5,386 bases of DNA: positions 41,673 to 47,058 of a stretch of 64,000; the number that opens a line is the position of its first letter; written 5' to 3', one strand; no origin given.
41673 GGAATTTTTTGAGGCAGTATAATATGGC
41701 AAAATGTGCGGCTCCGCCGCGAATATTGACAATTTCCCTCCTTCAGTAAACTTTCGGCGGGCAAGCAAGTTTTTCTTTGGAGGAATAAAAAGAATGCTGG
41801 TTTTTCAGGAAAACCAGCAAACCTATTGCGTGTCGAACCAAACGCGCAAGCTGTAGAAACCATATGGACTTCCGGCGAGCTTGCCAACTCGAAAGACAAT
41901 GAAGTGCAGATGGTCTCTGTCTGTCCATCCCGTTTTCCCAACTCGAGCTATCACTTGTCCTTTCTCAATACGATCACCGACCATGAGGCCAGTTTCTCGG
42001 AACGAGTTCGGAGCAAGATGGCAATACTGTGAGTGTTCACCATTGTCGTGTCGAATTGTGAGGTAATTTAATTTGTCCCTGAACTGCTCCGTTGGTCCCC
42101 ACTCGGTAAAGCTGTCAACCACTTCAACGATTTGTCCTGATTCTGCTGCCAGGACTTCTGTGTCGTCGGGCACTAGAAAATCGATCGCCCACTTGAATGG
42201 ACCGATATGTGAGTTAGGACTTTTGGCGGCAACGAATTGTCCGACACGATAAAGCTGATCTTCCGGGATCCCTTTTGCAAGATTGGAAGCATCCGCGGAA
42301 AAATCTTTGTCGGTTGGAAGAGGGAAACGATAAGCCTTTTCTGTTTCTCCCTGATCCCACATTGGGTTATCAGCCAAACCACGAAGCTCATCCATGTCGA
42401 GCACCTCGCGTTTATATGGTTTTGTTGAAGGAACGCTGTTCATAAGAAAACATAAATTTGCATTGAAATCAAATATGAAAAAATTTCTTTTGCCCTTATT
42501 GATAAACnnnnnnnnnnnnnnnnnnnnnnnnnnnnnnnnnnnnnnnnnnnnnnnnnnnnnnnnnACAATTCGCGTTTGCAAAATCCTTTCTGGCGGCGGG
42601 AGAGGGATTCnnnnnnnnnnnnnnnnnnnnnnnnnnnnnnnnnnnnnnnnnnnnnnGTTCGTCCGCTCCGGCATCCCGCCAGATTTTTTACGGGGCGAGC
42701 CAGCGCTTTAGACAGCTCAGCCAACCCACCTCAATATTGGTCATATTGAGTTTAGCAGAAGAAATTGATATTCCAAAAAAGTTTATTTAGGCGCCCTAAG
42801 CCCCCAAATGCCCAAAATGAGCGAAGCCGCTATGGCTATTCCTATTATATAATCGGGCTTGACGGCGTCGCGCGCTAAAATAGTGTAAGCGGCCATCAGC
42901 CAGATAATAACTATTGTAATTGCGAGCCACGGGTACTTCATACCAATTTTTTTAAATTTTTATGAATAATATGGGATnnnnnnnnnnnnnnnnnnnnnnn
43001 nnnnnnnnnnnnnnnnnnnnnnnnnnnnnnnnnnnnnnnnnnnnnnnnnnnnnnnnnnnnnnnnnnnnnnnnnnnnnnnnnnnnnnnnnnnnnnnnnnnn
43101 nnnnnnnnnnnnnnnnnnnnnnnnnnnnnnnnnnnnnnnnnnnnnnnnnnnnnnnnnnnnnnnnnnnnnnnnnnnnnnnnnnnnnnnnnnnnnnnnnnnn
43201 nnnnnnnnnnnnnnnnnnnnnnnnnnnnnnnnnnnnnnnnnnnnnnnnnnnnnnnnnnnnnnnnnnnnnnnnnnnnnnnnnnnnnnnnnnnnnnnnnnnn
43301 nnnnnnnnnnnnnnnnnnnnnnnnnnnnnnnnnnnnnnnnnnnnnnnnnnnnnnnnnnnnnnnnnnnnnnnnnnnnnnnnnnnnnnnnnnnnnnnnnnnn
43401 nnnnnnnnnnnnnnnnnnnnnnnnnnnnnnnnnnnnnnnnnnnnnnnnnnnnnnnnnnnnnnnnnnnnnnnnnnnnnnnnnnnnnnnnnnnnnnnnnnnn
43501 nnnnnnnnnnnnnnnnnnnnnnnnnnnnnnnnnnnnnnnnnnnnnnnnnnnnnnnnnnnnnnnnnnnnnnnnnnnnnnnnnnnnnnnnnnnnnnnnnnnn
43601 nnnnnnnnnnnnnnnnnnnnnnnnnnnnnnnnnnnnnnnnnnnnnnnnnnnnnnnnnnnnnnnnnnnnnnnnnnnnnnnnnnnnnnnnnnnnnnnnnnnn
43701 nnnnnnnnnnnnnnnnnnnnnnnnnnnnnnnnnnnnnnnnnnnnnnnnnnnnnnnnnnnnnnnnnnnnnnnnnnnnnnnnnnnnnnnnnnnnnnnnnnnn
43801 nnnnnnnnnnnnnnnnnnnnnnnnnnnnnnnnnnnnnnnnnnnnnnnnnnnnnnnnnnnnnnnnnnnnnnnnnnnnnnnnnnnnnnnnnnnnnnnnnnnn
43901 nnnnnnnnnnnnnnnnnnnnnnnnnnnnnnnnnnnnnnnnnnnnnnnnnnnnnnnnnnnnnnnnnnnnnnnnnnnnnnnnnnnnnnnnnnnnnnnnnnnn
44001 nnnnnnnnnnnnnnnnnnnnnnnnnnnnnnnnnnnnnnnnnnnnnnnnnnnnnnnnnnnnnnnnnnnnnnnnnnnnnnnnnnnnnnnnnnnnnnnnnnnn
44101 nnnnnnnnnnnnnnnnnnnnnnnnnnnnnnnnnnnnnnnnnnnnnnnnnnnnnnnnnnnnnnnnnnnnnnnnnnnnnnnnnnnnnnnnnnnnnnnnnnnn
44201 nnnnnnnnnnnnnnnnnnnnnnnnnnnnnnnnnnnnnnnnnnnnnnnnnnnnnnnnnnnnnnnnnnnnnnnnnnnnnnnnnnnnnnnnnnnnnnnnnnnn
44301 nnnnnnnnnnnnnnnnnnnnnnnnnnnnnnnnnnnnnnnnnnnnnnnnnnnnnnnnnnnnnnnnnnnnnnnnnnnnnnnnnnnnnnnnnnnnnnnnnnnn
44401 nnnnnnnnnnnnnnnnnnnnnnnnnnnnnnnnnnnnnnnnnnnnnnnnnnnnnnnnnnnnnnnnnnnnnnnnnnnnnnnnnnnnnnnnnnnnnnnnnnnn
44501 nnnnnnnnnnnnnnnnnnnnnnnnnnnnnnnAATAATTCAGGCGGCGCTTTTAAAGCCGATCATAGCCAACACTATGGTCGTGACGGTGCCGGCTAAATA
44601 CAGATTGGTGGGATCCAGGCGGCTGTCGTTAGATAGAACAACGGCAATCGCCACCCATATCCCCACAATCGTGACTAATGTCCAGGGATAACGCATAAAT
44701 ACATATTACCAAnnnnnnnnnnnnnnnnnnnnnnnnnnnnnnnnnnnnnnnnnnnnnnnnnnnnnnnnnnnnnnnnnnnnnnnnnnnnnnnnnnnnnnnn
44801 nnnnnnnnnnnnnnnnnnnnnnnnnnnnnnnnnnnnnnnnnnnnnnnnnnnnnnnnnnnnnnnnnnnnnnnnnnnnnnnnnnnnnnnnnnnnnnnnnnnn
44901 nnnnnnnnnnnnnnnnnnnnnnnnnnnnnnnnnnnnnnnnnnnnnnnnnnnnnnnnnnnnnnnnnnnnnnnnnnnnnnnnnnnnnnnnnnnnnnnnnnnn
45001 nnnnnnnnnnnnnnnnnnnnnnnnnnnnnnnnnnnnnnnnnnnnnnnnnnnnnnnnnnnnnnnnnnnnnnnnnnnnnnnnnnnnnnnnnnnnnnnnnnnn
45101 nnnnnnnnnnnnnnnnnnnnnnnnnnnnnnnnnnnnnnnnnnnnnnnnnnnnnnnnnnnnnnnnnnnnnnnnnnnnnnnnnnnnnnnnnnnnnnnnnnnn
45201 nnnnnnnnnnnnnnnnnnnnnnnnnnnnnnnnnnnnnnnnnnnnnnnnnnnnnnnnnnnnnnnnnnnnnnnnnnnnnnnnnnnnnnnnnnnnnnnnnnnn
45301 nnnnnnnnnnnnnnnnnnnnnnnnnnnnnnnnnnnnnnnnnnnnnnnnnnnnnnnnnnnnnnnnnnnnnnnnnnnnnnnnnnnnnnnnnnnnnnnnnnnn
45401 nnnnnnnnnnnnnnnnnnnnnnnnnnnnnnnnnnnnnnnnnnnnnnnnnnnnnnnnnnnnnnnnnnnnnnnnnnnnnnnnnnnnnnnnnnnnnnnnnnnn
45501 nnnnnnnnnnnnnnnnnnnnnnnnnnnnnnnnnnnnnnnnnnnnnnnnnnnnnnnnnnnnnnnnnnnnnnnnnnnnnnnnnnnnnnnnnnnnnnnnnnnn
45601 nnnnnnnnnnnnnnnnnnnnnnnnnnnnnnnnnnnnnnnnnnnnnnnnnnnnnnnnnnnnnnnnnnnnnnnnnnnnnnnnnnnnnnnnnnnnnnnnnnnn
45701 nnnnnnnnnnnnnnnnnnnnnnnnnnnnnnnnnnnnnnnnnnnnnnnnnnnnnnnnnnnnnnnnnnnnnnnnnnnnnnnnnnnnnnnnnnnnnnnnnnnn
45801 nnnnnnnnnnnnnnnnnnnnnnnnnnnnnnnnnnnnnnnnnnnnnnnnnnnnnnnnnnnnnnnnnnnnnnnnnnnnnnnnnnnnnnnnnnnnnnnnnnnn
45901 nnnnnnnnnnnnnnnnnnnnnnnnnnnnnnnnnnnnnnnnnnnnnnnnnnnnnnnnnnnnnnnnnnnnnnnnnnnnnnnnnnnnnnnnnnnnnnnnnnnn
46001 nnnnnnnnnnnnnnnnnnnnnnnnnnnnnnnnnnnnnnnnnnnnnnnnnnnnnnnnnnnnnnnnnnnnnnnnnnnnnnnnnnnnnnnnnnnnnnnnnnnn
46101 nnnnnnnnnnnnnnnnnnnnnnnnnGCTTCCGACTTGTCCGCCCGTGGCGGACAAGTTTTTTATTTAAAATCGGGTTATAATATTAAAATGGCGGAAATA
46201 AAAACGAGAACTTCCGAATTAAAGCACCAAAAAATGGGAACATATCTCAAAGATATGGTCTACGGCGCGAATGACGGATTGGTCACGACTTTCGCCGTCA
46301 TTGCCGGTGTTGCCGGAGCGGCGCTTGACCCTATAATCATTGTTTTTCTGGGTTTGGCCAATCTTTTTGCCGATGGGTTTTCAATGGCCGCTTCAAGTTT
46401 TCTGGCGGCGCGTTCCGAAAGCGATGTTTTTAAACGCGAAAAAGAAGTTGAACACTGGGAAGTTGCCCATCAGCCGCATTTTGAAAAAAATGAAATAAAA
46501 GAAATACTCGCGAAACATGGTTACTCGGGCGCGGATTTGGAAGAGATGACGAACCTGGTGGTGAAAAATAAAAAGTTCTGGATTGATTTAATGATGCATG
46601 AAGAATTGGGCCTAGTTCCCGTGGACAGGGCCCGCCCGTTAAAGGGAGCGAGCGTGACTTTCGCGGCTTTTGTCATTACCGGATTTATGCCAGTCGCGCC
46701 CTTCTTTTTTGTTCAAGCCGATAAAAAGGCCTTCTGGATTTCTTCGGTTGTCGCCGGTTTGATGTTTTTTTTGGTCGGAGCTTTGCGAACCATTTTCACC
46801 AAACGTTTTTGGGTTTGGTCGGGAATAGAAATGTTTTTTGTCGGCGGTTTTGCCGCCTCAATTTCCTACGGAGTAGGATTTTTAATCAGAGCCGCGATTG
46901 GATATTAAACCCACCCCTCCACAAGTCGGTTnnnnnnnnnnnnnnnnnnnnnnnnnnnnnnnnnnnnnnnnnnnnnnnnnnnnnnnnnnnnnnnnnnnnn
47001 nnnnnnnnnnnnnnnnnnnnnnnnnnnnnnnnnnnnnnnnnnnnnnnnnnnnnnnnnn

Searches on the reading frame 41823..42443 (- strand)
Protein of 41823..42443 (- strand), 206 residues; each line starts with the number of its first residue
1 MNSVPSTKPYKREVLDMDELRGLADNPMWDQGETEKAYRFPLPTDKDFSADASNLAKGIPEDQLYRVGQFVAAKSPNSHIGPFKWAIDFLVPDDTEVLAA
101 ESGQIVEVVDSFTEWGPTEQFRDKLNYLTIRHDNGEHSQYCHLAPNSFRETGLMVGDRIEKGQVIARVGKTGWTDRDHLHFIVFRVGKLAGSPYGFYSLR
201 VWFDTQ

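Call 42: search_protein_families(library=pfam, proteins=[window:41823-42443:-], max_evalue=0.001)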
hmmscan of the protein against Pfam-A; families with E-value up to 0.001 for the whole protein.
window:41823-42443:- (206 aa): 1 family
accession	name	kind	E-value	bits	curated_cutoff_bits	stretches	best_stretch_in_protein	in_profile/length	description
PF01551.29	Peptidase_M23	-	1.2e-15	57.9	28.7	1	85-185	4-89/96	Peptidase family M23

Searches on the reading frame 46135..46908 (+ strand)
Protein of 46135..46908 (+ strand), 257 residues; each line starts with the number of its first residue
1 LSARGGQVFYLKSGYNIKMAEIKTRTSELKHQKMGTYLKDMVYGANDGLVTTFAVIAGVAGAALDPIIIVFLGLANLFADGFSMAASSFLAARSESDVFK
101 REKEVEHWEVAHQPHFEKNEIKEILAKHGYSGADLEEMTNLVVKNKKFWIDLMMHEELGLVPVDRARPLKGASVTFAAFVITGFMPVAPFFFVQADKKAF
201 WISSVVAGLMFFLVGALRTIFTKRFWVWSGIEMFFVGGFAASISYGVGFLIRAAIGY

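Call 42: search_protein_families(library=pfam, proteins=[window:46135-46908:+], max_evalue=0.001)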
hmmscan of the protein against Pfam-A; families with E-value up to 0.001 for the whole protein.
window:46135-46908:+ (257 aa): 1 family
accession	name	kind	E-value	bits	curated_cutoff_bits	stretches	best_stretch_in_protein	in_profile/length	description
PF01988.24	VIT1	-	1.7e-65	221.3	28.1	1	38-248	1-213/214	VIT family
